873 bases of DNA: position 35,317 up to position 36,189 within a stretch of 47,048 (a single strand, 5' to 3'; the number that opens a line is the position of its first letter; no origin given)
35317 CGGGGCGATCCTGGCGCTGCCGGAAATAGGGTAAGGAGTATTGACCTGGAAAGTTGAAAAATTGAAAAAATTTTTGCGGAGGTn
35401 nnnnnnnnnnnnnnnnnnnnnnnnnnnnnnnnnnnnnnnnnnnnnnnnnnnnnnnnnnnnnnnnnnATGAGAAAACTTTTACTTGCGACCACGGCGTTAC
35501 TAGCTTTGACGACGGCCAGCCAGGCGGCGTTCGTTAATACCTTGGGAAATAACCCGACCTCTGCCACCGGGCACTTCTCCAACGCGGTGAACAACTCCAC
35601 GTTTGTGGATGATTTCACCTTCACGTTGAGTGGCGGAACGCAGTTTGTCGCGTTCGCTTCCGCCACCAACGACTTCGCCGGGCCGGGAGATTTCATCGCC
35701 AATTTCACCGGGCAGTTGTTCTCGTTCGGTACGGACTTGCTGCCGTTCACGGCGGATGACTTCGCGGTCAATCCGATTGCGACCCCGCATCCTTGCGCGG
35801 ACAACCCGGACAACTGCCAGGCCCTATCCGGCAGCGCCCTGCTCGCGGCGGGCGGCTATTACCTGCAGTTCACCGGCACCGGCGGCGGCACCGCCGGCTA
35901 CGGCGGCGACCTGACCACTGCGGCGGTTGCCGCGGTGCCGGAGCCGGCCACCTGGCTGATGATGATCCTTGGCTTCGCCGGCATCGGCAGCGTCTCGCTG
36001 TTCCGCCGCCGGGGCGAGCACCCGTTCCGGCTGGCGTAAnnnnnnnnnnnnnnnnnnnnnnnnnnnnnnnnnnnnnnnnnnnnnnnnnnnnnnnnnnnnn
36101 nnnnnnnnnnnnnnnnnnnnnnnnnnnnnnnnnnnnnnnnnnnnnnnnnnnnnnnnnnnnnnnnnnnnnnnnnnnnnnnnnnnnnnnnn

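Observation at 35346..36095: Phage-borne PEP-CTERM (PEPxxWA-type) exosortase-substrate gene built as a self-contained moron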

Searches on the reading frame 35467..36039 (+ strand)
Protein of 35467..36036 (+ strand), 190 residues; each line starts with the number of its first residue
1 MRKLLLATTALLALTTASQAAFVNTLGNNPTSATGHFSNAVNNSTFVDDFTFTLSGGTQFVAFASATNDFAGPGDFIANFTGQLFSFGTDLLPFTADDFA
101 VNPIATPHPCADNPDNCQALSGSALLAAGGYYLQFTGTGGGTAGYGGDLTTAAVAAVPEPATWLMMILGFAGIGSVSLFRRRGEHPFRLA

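Call 3: search_protein_families(library=ncbifam, proteins=[window:35467-36036:+], max_evalue=10)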
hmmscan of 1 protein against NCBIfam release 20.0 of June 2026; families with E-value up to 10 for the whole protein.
window:35467-36036:+ (190 aa): 10 families
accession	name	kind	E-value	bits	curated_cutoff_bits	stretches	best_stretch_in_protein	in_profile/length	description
NF038126.1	PEP_CTERM_FxDxF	subfamily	1.4e-16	61.1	50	1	8-177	3-162/165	FxDxF family PEP-CTERM protein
NF035944.1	PEPxxWA-CTERM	domain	3.9e-10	39.5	35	1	157-182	1-24/24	PEPxxWA-CTERM sorting domain-containing protein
NF033947.0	PEP-cistern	hypoth_equivalog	0.00041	20.1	60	1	134-175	149-191/195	cistern family PEP-CTERM protein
NF038119.1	PEP_CTERM_MHFG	equivalog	0.00091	19.6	100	1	144-176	223-255/260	MHFG family PEP-CTERM protein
TIGR02595.1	PEP_CTERM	domain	0.0011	19.6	16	1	157-182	1-22/24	PEP-CTERM sorting domain-containing protein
NF038120.1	PEP_CTERM_QFxxD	subfamily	0.0015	18.4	80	1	154-175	190-211/215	NF038120 family PEP-CTERM protein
NF038125.1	PEP_CTERM_THxN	subfamily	0.0051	16.4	85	1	147-176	215-242/246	THxN family PEP-CTERM protein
NF038129.1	PEP_NF038129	equivalog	0.0098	15.7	65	1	125-176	133-190/194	NF038129 family PEP-CTERM protein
NF038118.1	PEP_CTERM_CCXG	equivalog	0.024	14.3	90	1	152-177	173-196/199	CCXG family PEP-CTERM protein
NF038124.1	PEP_CTERM_TLD_A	exception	0.28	10.7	100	1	147-177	201-231/235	PEP_CTERM-anchored TLD domain-containing protein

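Call 4: search_protein_families(library=pfam, proteins=[window:35467-36036:+], max_evalue=10)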
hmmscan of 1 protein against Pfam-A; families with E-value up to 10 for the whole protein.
window:35467-36036:+ (190 aa): 2 families
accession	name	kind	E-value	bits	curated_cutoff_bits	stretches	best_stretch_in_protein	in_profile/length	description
PF07589.16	PEP-CTERM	-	2.8e-06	27.6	20.7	1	156-181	1-24/24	PEP-CTERM motif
PF15055.12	DMAC1_Dmo2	-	0.21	12.2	27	1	117-133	5-21/47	DMAC1/Dmo2-like domain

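Call 5: search_protein_families(library=phrogs, proteins=[window:35467-36036:+], max_evalue=10)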
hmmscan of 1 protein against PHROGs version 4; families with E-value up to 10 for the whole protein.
window:35467-36036:+ (190 aa): 1 family
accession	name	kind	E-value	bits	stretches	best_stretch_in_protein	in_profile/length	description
phrog_30292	-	unknown function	0.1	12.1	1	70-155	541-621/677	-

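Call 10: search_dna_similar(query=window:35467-36036:+, collection=phages, mode=protein, max_rows=30, max_evalue=0.01)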
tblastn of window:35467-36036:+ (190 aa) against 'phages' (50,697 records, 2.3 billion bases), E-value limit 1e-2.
No match.

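Call 13: find_homologous_proteins(query=window:35467-36036:+, max_evalue=0.001)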
Query window:35467-36036:+ (190 aa): 289 proteins with E <= 0.001 among 3022 candidates; the best 120 are listed.
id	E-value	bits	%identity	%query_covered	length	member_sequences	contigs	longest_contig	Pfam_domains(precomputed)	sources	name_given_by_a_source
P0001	2.9e-118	410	100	100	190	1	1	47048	-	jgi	jgi:hypothetical protein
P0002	1.1e-94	333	84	100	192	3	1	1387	PF07589.17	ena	-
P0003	9.1e-93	327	82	100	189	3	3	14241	-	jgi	jgi:hypothetical protein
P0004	2.6e-92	326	83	100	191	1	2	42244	PF07589.17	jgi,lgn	jgi:hypothetical protein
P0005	1.0e-89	317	81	100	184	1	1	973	-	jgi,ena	jgi:hypothetical protein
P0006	3.0e-89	316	81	97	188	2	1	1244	PF07589.17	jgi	jgi:hypothetical protein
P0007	9.3e-88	311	79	100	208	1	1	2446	PF07589.17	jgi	jgi:PEP-CTERM motif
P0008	1.3e-86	307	80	96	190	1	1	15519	PF07589.17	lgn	-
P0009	6.1e-86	305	78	91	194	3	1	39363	PF07589.17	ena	-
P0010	7.2e-86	305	76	99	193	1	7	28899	-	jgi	jgi:hypothetical protein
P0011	3.2e-85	303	79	91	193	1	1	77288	PF07589.17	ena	-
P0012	5.8e-85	302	77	96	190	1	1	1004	PF07589.17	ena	-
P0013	5.9e-85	302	77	91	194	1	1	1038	-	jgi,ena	jgi:hypothetical protein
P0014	7.5e-84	298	78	89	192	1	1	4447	PF07589.17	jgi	jgi:hypothetical protein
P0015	1.0e-83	298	76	100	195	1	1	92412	PF07589.17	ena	-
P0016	1.1e-81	291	74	96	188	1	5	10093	PF07589.17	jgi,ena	jgi:hypothetical protein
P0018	1.1e-79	285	74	100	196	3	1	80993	PF07589.17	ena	-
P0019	5.2e-78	279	73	96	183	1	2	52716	PF07589.17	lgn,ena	-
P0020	7.0e-78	279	71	100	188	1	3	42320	PF07589.17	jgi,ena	jgi:hypothetical protein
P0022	4.3e-74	266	70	96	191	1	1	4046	PF07589.17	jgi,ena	-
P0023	4.3e-73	263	69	100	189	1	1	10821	PF07589.17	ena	-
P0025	7.5e-62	226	63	96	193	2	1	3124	PF07589.17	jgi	jgi:hypothetical protein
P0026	5.3e-58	214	60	100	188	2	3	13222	-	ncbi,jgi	jgi:hypothetical protein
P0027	1.5e-56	209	56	100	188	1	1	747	PF07589.17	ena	-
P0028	1.8e-52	196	55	100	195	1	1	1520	PF07589.17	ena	-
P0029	1.9e-52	196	55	87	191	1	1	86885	PF07589.17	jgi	jgi:PEP-CTERM motif-containing protein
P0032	6.6e-52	194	59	96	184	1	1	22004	PF07589.17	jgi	-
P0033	5.5e-51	191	56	96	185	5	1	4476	PF07589.17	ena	-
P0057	5.3e-46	175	54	100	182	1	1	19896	PF07589.17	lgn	-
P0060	2.3e-45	173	51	100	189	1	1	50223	PF07589.17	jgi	jgi:PEP-CTERM motif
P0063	6.8e-45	171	52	99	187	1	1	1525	PF07589.17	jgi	jgi:hypothetical protein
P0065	1.7e-44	170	51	99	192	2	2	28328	-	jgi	jgi:opacity protein-like surface antigen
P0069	4.6e-44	168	52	91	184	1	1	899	PF07589.17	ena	-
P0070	6.4e-44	168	50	91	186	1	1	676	PF07589.17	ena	-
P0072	1.1e-43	167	51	88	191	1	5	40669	-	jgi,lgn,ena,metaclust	metaclust:\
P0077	7.8e-43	164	51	89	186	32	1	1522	PF07589.17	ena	-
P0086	4.4e-42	162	49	91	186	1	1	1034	PF07589.17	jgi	jgi:hypothetical protein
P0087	7.3e-42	161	51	97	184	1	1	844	PF07589.17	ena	-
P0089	1.3e-41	161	49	100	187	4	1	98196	PF07589.17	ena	-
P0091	1.6e-41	160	50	99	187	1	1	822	PF07589.17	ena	-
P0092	2.7e-41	159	50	100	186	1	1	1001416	-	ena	-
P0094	2.9e-41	159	48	100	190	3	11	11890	PF07589.17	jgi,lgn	jgi:hypothetical protein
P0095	4.0e-41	159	48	97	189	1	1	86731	PF07589.17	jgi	jgi:PEP-CTERM motif-containing protein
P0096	4.3e-41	159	52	99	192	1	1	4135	PF07589.17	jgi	jgi:hypothetical protein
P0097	4.3e-41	159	50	91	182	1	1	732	PF07589.17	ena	-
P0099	5.9e-41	158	48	91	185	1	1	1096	PF07589.17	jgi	-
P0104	1.6e-40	157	50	99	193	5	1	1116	PF07589.17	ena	-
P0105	1.6e-40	157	49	100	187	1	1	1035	PF07589.17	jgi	jgi:hypothetical protein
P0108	2.6e-40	156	52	99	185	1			PF07589.17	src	-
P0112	3.2e-40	156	48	89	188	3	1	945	PF07589.17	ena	-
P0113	3.8e-40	156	48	91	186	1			-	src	-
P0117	8.0e-40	155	52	99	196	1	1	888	PF07589.17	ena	-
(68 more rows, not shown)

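Call 14: find_related_loci(query=window:35467-36036:+, collection=viral_contigs, flank=10000)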
Query window:35467-36036:+ (190 aa) in viral_contigs; peptide patterns used: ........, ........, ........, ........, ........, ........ (x = any residue, [..] = any of these).
12 stretches matched a pattern; 2 encode a relative of the query (tblastn E <= 1e-3); 2 distinct loci.
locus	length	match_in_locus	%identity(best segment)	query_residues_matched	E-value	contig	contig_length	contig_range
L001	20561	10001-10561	71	1-190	2e-74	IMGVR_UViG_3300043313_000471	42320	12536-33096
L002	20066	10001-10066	64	157-178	1e-5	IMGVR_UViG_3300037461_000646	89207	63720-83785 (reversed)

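Call 16: find_encoding_contigs(protein=P0004, flank=10000, max_places=3)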
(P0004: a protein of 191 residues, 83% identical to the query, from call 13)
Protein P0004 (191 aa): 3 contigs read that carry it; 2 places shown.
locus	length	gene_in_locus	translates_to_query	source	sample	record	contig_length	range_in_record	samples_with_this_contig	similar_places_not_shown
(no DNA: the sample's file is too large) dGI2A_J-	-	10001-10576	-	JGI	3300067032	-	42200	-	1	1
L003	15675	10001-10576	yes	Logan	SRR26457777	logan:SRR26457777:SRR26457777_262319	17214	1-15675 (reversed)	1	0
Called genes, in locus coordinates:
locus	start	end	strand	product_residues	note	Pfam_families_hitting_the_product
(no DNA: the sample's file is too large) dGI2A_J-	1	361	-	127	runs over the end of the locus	-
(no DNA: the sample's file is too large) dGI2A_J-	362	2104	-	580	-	PF00239:Resolvase, PF07508:Recombinase, PF13408:Zn_ribbon_recom (weak)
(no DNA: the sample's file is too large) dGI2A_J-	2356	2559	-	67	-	-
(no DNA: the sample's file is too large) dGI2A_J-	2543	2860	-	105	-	-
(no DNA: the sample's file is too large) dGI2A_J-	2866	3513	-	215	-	-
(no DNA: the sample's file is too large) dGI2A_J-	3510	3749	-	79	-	-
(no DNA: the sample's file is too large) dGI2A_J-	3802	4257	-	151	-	-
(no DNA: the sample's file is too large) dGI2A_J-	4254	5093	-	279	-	PF03837:RecT (faint)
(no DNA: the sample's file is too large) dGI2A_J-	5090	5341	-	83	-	-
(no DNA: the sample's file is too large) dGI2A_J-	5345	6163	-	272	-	PF09588:YqaJ (weak)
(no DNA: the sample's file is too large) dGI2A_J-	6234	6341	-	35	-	-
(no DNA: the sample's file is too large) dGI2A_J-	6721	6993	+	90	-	PF14549:P22_Cro (weak), PF15943:YdaS_toxin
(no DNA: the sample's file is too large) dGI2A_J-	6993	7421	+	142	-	PF08774:VRR_NUC (weak)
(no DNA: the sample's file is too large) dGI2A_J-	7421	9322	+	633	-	PF01844:HNH (weak), PF00270:DEAD (weak), PF04851:ResIII, PF00271:Helicase_C (weak)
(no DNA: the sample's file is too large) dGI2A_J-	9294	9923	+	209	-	-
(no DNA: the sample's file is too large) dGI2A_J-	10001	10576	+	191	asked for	PF07589:PEP_exosort_dom (weak)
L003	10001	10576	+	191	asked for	PF07589:PEP_exosort_dom (weak)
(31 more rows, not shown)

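Call 17: find_encoding_contigs(protein=P0011, flank=10000, max_places=3)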
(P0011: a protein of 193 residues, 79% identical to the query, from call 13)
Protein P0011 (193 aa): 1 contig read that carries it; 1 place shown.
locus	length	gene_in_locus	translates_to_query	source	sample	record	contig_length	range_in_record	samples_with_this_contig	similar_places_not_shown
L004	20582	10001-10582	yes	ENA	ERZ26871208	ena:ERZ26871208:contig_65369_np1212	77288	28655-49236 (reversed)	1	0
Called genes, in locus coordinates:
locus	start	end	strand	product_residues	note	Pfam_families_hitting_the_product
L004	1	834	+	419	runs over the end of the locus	-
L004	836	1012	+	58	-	-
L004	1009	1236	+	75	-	-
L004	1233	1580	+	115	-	-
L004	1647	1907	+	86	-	-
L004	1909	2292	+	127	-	-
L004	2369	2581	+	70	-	-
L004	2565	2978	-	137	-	-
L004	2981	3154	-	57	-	-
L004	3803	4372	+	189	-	PF02357:NusG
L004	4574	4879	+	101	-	-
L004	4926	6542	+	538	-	-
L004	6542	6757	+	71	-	PF24729:Acb2_Tad1_hairpin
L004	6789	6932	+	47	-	-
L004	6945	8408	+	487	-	PF06381:Phage_portal_3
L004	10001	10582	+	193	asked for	PF07589:PEP_exosort_dom (weak)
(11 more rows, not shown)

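Call 18: find_encoding_contigs(protein=P0015, flank=10000, max_places=3)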
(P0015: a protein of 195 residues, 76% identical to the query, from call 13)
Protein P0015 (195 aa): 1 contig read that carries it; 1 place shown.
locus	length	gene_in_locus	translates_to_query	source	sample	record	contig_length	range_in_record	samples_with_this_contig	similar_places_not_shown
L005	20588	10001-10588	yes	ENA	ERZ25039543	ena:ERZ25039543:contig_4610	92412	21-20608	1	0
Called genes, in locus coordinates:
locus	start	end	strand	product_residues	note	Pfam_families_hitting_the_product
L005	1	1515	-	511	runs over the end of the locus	?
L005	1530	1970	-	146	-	PF07750:GcrA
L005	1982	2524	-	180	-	-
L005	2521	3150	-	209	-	-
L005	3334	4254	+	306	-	PF09588:YqaJ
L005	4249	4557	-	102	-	-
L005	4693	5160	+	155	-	-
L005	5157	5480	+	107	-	-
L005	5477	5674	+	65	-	-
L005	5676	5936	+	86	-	-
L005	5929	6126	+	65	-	-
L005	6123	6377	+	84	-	-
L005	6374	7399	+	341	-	PF03837:RecT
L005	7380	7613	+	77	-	PF12728:HTH_17 (weak), PF13338:AbiEi_4 (weak)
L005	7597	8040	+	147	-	-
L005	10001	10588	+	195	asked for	PF07589:PEP_exosort_dom (weak)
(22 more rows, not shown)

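Call 19: find_encoding_contigs(protein=P0092, flank=10000, max_places=2)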
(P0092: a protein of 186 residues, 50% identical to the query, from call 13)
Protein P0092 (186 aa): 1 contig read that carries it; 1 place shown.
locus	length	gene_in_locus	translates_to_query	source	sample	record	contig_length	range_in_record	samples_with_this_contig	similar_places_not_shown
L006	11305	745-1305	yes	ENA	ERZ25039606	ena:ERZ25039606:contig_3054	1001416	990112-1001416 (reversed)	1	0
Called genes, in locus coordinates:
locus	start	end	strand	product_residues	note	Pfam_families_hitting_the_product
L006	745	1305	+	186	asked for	-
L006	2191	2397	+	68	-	-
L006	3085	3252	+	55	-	-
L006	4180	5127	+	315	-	PF01370:Epimerase, PF16363:GDP_Man_Dehyd, PF01073:3Beta_HSD, PF02719:Polysacc_synt_2 (faint), PF04321:RmlD_sub_bind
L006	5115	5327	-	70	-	-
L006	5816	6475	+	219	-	PF22640:ManC_GMP_beta-helix, PF01050:MannoseP_isomer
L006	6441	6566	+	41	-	PF01050:MannoseP_isomer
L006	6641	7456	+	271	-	PF01263:Aldose_epim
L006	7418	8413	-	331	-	PF23023:Anti-Pycsar_Apyc1, PF00753:Lactamase_B, PF12706:Lactamase_B_2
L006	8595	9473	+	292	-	PF00072:Response_reg, PF00486:Trans_reg_C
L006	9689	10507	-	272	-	PF01464:SLT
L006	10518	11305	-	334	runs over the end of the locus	PF12146:Hydrolase_4 (weak)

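Call 20: find_encoding_contigs(protein=P0018, flank=10000, max_places=2)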
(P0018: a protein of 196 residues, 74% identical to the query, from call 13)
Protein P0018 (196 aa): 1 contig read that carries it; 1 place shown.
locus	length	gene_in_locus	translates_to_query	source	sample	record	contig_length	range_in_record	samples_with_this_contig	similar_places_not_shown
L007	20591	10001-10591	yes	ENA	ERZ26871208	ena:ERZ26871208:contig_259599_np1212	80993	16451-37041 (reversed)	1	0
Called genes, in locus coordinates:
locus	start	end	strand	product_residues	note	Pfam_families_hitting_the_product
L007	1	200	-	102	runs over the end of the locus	PF12637:TSCPD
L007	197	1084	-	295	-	-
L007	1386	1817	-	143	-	-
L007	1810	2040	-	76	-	-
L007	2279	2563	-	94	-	-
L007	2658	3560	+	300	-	-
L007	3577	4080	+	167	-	-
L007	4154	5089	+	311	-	PF12684:DUF3799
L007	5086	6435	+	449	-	-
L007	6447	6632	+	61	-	-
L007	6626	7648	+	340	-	PF03837:RecT (weak)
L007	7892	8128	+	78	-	-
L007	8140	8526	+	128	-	-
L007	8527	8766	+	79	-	-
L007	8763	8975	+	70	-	-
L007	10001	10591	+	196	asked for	PF07589:PEP_exosort_dom (weak)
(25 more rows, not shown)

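Call 21: find_encoding_contigs(protein=P0009, flank=10000, max_places=2)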
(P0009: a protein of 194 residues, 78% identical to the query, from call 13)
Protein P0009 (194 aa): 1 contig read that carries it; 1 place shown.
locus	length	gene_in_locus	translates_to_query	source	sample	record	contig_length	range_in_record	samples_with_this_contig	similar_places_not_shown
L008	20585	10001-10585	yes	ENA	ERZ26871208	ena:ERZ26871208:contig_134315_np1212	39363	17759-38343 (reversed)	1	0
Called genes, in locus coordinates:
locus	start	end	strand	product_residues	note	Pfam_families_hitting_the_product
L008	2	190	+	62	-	-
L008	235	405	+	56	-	-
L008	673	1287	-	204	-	-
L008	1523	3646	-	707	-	PF09250:Prim-Pol, PF13481:AAA_25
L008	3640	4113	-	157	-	-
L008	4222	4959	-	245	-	-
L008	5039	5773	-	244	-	PF12705:PDDEXK_1 (weak)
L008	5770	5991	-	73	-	-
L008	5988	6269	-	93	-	-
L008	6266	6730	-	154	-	-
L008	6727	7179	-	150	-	PF07750:GcrA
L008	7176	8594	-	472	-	PF00145:DNA_methylase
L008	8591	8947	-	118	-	-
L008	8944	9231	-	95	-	-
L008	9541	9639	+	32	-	-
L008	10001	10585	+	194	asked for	PF07589:PEP_exosort_dom (weak)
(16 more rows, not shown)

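Call 23: find_related_loci(query=A1, collection=genome_contigs, flank=10000)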
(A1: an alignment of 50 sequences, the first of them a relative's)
Query A1 (190 aa) in genome_contigs; peptide patterns used: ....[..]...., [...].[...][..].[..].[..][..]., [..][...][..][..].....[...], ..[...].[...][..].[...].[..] (x = any residue, [..] = any of these).
275 stretches matched a pattern, but none encodes a relative of the query by tblastn (E <= 1e-3).

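Call 24: list_cluster_members(proteins=[P0026, P0108, P0113, P0001, P0072, P0065])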
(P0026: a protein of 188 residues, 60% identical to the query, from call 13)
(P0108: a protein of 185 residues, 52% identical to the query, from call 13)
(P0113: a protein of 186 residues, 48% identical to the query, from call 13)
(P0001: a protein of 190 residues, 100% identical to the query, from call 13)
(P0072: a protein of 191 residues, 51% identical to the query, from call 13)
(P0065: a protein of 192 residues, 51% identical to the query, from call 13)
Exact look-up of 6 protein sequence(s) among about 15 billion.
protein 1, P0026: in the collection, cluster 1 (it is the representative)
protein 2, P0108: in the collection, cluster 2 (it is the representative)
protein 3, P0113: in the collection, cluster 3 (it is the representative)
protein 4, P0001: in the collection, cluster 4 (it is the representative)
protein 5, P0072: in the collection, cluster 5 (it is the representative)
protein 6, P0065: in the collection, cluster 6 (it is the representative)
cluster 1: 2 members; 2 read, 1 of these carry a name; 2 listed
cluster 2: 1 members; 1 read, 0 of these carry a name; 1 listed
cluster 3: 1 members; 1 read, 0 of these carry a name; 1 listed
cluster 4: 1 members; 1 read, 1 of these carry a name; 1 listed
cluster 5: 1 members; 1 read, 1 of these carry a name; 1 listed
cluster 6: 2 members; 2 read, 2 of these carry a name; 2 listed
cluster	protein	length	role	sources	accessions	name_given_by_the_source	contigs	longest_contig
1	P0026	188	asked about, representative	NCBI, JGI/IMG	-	hypothetical protein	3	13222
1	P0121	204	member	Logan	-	-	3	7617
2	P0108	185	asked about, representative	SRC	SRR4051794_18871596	-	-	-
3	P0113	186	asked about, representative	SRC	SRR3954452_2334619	-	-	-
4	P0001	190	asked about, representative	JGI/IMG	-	hypothetical protein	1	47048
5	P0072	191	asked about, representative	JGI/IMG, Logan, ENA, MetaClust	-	\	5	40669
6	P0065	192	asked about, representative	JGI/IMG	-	opacity protein-like surface antigen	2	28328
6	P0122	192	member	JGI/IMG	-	hypothetical protein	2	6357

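Call 25: find_encoding_contigs(protein=P0026, flank=10000, max_places=3)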
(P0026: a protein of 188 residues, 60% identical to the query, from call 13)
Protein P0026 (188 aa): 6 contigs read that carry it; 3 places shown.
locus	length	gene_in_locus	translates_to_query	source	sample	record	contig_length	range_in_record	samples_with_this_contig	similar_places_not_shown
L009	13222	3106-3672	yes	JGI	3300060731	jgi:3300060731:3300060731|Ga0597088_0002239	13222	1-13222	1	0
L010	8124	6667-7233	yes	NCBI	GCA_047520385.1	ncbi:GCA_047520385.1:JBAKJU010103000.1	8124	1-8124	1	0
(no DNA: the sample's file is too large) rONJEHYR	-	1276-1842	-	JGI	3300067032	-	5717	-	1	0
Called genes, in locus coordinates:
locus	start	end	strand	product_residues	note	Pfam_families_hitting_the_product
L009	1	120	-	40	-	?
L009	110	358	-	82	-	-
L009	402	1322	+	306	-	-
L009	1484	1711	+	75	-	-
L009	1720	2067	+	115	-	-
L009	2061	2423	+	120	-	-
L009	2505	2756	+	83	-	-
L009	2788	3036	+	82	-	-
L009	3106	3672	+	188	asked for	-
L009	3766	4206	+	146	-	-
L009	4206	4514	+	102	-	-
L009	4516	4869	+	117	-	-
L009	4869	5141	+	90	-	-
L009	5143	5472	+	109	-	-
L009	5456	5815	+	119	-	-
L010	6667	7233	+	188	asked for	-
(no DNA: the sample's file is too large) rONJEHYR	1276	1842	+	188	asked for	-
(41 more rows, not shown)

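Call 36: find_related_loci(query=A1, collection=metagenome_contigs, flank=10000)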
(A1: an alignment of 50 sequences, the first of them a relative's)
Query A1 (190 aa) in metagenome_contigs; peptide patterns used: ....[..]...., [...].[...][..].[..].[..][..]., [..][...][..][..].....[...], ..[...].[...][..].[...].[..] (x = any residue, [..] = any of these).
418 stretches matched a pattern; 112 encode a relative of the query (tblastn E <= 1e-3); the best 80 are kept; 80 distinct loci.
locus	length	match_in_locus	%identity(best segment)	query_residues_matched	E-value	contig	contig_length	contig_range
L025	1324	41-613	76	1-189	2e-78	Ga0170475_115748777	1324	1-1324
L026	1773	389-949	71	1-190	1e-76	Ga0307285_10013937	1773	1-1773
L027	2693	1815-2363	74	1-183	1e-71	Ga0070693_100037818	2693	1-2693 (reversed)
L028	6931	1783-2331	74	1-183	9e-71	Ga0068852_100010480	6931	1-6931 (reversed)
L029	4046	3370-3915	70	1-182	3e-69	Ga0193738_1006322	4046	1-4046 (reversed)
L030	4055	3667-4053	83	1-129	9e-57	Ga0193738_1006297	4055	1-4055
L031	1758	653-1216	52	1-190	4e-46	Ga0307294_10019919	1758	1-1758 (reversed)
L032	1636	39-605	53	1-190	2e-44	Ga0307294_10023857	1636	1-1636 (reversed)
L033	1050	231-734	49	1-170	3e-44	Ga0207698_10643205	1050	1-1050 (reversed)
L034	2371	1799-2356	55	1-190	2e-41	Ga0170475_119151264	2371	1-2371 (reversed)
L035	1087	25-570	52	1-185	2e-42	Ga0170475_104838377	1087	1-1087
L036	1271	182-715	49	1-185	2e-40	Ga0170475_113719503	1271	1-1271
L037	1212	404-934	47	12-189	4e-40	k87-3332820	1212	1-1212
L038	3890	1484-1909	59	23-164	2e-38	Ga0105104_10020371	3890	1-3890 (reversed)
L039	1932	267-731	56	26-182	1e-37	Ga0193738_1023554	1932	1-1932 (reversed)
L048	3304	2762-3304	52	1-184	3e-34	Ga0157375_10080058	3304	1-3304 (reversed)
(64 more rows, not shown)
